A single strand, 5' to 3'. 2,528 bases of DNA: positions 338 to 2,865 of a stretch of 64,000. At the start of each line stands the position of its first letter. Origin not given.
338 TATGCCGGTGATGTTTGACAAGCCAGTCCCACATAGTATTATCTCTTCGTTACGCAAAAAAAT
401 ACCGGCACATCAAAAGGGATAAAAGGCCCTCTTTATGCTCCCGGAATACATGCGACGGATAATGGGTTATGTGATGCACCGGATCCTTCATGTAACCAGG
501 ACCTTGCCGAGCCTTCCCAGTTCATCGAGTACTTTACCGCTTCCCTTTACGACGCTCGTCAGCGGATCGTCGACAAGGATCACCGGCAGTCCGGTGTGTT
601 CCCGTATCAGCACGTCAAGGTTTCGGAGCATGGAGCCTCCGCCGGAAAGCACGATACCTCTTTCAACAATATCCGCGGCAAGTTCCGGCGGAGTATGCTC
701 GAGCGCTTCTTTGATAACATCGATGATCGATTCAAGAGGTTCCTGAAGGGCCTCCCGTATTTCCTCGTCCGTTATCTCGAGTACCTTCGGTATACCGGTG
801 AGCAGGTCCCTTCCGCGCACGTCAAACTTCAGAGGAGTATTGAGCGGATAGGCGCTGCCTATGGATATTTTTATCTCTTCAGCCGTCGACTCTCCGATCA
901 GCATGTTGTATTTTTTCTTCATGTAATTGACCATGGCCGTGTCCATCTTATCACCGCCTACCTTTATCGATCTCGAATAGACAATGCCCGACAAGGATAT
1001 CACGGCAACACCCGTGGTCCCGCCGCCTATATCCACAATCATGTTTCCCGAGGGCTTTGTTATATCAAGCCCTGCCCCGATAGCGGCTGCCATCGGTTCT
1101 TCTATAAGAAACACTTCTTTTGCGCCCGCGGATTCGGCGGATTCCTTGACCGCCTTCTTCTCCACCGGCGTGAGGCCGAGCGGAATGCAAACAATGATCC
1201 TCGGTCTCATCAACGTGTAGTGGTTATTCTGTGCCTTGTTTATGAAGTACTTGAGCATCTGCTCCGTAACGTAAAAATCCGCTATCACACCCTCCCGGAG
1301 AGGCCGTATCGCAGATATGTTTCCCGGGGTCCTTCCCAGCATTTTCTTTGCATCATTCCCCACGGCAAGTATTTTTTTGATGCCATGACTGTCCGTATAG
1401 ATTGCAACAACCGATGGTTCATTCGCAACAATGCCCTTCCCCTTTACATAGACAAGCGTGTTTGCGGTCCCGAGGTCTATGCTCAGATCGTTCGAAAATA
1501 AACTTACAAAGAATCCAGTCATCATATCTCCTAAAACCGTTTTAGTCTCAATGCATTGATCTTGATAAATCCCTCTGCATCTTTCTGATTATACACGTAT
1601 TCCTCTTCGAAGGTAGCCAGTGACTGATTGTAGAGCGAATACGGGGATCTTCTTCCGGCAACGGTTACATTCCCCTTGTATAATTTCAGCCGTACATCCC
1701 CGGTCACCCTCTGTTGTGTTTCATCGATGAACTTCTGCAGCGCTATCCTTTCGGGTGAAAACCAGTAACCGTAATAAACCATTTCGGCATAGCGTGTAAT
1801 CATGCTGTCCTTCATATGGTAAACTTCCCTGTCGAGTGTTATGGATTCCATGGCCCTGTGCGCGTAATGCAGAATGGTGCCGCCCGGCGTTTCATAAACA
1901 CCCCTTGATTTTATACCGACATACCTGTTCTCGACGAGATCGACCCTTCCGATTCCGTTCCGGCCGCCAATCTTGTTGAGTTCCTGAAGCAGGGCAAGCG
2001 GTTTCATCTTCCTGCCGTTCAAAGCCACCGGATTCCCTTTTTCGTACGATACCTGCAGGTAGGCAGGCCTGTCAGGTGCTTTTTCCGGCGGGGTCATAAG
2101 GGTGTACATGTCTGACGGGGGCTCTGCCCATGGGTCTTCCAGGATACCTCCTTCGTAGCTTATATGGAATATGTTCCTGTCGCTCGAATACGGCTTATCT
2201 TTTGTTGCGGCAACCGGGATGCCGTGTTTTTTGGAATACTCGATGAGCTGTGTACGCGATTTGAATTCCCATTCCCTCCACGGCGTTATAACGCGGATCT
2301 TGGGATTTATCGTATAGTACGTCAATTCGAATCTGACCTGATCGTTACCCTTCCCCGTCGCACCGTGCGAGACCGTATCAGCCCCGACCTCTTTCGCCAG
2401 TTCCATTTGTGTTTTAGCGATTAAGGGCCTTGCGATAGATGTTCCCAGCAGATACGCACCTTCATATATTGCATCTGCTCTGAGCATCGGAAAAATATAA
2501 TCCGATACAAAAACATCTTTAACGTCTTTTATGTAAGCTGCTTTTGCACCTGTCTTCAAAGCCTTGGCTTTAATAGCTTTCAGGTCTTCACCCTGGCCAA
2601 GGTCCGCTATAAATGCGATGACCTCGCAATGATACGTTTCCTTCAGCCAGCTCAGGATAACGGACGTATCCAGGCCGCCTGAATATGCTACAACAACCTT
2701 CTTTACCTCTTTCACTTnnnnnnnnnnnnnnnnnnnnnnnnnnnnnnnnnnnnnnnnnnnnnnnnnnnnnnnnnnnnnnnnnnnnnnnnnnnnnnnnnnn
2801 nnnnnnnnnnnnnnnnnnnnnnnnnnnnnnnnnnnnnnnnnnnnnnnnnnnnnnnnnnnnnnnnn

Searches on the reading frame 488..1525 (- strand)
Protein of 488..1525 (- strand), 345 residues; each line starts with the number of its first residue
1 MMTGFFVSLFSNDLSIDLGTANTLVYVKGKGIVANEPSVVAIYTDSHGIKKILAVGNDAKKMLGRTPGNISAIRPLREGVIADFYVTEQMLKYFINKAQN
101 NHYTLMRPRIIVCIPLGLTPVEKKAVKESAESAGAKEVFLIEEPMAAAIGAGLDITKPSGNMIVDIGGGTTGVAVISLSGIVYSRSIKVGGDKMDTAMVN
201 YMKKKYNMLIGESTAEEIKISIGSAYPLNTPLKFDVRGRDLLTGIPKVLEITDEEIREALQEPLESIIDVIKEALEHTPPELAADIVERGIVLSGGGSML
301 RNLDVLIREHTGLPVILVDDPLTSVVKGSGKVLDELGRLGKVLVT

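Call 38: search_protein_families(library=pfam, proteins=[window:488-1525:-], max_evalue=0.0001)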
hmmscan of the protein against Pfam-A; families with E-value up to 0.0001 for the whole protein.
window:488-1525:- (345 aa): 5 families
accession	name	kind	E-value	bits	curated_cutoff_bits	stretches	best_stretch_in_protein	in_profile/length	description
PF06723.19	MreB_Mbl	-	1.4e-145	484.7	27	1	12-337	2-323/327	MreB/Mbl protein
PF00012.26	HSP70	-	2.2e-11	43.1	20.6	1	109-208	135-240/599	Hsp70 protein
PF14450.12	FtsA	-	7.5e-11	42.9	31.8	1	163-316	2-108/127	Cell division protein FtsA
PF00022.25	Actin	-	2.1e-09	36.9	27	1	37-205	31-190/410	Actin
PF11104.14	PilM_2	-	1.3e-07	31.4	27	0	162-220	183-237/340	Type IV pilus assembly protein PilM;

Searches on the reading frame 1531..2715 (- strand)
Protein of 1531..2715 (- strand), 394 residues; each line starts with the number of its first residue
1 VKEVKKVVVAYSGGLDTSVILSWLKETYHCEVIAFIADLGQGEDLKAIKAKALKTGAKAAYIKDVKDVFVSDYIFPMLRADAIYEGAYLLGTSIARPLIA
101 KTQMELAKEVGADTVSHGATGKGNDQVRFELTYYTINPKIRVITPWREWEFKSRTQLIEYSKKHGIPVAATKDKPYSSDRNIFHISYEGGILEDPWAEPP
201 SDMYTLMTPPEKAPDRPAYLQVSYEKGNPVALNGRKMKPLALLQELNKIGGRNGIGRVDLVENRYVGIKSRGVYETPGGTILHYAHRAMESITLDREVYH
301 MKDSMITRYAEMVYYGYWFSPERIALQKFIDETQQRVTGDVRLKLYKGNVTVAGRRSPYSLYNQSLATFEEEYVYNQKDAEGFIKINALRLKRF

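Call 38: search_protein_families(library=pfam, proteins=[window:1531-2715:-], max_evalue=0.0001)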
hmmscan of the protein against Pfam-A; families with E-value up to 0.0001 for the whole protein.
window:1531-2715:- (394 aa): 2 families
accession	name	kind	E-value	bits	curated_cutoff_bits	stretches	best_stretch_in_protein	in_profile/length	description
PF20979.2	Arginosuc_syn_C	-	5.9e-89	297.8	27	1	176-393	1-218/219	Arginosuccinate synthase C-terminal domain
PF00764.25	Arginosuc_synth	-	3.4e-64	216.2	27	1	6-167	1-162/162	Arginosuccinate synthase N-terminal HUP domain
